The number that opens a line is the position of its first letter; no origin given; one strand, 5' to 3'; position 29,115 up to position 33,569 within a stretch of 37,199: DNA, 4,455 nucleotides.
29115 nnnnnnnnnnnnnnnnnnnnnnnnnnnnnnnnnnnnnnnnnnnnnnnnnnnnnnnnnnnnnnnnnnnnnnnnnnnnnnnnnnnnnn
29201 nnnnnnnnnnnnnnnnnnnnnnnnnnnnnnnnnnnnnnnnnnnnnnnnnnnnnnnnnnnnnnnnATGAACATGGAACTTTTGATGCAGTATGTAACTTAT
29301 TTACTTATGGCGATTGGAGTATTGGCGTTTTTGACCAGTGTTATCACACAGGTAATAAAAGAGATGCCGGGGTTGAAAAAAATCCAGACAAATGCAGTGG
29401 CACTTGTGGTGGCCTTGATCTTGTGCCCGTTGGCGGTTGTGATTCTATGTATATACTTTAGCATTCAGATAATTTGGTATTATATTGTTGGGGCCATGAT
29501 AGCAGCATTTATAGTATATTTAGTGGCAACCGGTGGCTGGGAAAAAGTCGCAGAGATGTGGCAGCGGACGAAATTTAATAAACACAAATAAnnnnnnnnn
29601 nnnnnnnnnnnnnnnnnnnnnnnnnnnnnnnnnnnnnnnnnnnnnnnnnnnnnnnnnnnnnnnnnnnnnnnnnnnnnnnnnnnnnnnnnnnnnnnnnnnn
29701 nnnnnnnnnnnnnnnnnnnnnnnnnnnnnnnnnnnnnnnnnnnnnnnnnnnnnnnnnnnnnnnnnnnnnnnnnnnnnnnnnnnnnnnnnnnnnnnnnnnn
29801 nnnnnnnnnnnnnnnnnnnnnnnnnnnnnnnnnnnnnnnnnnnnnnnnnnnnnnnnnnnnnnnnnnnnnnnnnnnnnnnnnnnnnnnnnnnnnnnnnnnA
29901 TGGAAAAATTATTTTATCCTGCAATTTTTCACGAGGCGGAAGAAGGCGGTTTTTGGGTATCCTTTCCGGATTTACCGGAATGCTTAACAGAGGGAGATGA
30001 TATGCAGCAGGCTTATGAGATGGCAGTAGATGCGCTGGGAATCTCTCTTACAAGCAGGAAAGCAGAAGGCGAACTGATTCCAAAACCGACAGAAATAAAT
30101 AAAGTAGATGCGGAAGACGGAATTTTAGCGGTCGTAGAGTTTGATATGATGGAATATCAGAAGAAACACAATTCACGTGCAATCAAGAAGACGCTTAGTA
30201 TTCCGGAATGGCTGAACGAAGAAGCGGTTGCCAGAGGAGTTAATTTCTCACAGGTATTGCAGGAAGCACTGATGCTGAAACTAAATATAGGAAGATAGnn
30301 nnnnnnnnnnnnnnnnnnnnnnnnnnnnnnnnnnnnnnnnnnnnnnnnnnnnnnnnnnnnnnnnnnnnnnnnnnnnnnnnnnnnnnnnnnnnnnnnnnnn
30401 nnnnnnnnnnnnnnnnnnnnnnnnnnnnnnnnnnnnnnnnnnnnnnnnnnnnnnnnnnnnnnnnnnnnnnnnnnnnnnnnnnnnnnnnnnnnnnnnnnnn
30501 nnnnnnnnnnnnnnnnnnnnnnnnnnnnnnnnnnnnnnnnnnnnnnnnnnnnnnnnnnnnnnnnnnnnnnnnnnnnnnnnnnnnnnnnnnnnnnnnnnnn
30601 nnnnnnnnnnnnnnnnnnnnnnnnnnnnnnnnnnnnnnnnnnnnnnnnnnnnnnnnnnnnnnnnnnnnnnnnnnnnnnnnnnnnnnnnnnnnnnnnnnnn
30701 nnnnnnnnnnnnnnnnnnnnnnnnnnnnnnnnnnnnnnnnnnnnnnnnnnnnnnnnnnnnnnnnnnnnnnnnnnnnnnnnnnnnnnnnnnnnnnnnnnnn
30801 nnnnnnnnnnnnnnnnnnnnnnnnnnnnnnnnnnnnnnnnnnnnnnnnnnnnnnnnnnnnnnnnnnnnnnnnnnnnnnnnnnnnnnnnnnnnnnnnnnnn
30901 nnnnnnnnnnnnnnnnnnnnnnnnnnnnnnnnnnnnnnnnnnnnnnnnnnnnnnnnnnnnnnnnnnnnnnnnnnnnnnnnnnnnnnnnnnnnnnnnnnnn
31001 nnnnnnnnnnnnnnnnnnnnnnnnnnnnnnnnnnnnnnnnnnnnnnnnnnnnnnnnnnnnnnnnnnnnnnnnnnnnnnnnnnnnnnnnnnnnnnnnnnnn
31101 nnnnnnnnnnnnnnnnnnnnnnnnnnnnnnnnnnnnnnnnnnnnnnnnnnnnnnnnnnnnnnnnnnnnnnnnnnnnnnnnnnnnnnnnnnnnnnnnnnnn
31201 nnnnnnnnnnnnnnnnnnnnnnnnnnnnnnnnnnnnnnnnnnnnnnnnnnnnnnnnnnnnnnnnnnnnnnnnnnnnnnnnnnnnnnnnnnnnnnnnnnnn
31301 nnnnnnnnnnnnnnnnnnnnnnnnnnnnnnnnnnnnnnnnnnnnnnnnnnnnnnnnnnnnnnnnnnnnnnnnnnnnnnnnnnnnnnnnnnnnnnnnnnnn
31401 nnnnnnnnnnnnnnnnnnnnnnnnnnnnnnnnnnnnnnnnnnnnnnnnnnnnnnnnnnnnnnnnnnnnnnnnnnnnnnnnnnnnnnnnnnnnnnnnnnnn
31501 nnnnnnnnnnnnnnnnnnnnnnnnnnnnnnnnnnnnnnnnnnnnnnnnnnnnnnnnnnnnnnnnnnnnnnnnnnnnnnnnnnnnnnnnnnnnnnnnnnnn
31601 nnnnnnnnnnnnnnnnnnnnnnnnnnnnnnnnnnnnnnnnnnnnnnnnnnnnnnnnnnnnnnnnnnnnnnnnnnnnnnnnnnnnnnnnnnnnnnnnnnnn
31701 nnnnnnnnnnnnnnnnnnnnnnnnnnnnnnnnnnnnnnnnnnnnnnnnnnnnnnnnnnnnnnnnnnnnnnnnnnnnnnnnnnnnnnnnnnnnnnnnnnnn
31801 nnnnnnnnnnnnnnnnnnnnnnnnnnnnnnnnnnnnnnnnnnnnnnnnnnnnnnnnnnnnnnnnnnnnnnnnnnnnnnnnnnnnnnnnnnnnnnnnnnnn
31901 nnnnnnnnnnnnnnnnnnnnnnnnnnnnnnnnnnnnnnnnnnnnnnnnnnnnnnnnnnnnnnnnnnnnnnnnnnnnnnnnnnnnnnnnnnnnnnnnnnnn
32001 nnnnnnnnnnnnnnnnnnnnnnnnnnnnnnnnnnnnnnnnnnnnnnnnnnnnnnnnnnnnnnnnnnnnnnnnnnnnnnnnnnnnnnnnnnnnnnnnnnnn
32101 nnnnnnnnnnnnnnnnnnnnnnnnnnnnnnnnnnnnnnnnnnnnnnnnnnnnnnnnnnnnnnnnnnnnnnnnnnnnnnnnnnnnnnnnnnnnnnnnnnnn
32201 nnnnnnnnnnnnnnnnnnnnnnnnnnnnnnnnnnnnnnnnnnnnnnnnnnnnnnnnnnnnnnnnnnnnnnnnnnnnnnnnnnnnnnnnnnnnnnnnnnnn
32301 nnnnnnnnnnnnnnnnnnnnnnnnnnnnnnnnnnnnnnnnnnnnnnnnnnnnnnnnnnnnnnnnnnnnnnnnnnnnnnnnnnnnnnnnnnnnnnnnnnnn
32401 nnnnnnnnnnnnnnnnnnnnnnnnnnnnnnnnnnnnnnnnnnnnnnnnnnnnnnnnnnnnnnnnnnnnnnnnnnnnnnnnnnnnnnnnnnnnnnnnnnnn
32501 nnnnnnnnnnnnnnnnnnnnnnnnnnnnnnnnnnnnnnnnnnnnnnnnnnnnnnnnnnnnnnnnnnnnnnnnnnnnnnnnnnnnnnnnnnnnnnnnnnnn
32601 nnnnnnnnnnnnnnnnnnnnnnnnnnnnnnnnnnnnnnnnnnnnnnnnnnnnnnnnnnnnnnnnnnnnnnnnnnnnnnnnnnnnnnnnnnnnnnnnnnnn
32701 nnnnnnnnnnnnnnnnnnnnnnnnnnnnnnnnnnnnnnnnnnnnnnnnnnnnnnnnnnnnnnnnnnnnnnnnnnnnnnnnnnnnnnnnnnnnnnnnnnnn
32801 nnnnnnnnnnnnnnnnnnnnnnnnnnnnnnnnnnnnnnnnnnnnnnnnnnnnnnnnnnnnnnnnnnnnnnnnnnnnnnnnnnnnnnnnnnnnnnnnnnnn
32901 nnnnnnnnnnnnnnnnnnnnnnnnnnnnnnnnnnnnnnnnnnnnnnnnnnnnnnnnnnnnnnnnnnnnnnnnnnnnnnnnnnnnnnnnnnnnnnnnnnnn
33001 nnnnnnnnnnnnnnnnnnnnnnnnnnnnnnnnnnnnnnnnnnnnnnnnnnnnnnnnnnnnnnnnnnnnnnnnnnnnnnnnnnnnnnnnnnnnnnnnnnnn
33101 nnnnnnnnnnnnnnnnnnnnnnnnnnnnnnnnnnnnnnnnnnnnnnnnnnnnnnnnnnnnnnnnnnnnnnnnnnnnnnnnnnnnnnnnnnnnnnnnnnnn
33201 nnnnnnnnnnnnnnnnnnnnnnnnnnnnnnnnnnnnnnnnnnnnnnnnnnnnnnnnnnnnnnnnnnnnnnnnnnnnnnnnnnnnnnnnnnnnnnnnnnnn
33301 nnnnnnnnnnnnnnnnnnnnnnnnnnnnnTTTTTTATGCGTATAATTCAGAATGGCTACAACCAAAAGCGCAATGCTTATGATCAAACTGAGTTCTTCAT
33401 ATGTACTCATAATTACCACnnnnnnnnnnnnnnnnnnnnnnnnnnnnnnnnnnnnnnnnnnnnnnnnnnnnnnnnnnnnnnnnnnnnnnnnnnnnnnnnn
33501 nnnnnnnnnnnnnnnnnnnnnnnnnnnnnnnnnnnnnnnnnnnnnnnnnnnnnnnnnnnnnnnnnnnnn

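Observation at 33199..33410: Type I toxin-antitoxin-like module upstream of the integrase: consensus promoter driving a short noncoding RNA that converges on and overlaps a 27-aa membrane peptide gene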

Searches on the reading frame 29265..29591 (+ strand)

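Call 73: search_protein_families(library=phrogs, proteins=[window:29265-29591:+], max_evalue=0.001)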
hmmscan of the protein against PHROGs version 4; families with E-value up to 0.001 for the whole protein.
window:29265-29591:+ (108 aa): 2 families
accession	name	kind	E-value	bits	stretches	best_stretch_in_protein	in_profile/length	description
phrog_18218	-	unknown function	4.8e-45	153.4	1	1-108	1-108/108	-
phrog_34925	-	unknown function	0.00091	20.1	0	10-106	3-101/107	-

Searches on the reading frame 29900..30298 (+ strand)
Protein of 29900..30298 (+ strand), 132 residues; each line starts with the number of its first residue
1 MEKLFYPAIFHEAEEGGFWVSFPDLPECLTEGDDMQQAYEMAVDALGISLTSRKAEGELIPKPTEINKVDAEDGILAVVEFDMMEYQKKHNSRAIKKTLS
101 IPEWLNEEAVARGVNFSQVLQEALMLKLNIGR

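Call 73: search_protein_families(library=phrogs, proteins=[window:29900-30298:+], max_evalue=0.001)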
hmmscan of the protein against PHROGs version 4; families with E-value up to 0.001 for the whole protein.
window:29900-30298:+ (132 aa): 2 families
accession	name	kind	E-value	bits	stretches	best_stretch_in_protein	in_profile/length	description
phrog_497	-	moron, auxiliary metabolic gene and host takeover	5e-38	132.4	1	2-130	9-142/342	toxin-antitoxin system HicB-like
phrog_11958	-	unknown function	2e-11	45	1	5-66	3-65/84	-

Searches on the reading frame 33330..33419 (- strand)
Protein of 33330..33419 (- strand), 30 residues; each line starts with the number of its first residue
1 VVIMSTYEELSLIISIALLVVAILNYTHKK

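Call 4: search_protein_families(library=pfam, proteins=[window:33330-33410:-, window:33330-33419:-], max_evalue=1)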
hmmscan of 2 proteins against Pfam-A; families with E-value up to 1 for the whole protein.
seq(27 aa): 2 families
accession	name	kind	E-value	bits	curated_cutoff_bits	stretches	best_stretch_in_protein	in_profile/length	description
PF16935.10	Hol_Tox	-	1.6e-06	28.3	23.3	1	1-24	1-24/34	Putative Holin-like Toxin (Hol-Tox)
PF04021.17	Class_IIIsignal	-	0.087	13.2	23.7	1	6-22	8-24/27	Class III signal peptide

seq(30 aa): 2 families
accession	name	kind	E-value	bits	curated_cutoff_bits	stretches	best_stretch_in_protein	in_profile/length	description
PF16935.10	Hol_Tox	-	2.2e-06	27.9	23.3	1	4-27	1-24/34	Putative Holin-like Toxin (Hol-Tox)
PF04021.17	Class_IIIsignal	-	0.13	12.7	23.7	1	9-25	8-24/27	Class III signal peptide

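Call 5: search_protein_families(library=ncbifam, proteins=[window:33330-33410:-, window:33330-33419:-], max_evalue=10)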
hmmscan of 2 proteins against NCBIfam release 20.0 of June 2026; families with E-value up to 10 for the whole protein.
seq(27 aa): 0 families

seq(30 aa): 0 families

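Call 19: search_dna_similar(query=window:33330-33419:-, collection=phages, mode=protein, max_evalue=10, max_rows=40)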
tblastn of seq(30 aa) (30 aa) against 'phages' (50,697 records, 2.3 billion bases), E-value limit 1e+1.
No match.

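Call 61: list_cluster_members(proteins=[window:33330-33410:-, window:33330-33419:-])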
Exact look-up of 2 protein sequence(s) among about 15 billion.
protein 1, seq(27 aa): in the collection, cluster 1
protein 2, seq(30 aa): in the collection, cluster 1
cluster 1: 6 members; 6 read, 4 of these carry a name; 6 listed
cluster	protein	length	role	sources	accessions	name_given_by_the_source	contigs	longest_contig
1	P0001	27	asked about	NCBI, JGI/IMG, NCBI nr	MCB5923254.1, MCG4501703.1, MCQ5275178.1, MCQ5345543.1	putative holin-like toxin [[Ruminococcus] torques]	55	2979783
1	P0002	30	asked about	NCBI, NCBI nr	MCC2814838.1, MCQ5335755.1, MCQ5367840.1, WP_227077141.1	putative holin-like toxin [[Ruminococcus] torques]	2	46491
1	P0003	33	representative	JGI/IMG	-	-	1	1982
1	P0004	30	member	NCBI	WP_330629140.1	putative holin-like toxin [[Ruminococcus] torques]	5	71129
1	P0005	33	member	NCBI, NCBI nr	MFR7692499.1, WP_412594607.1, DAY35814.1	MAG: putative holin-like toxin [[Ruminococcus] torques] | MAG TPA: Putative Holin-like Toxin (Hol-Tox) [Caudoviricetes sp.]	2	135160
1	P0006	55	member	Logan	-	-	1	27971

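Call 73: search_protein_families(library=phrogs, proteins=[window:33330-33419:-], max_evalue=0.001)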
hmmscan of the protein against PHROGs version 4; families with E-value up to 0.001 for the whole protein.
seq(30 aa): 1 family
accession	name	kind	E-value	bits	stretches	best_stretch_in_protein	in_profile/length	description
phrog_9488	-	unknown function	3.9e-05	24.3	1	4-30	1-27/27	-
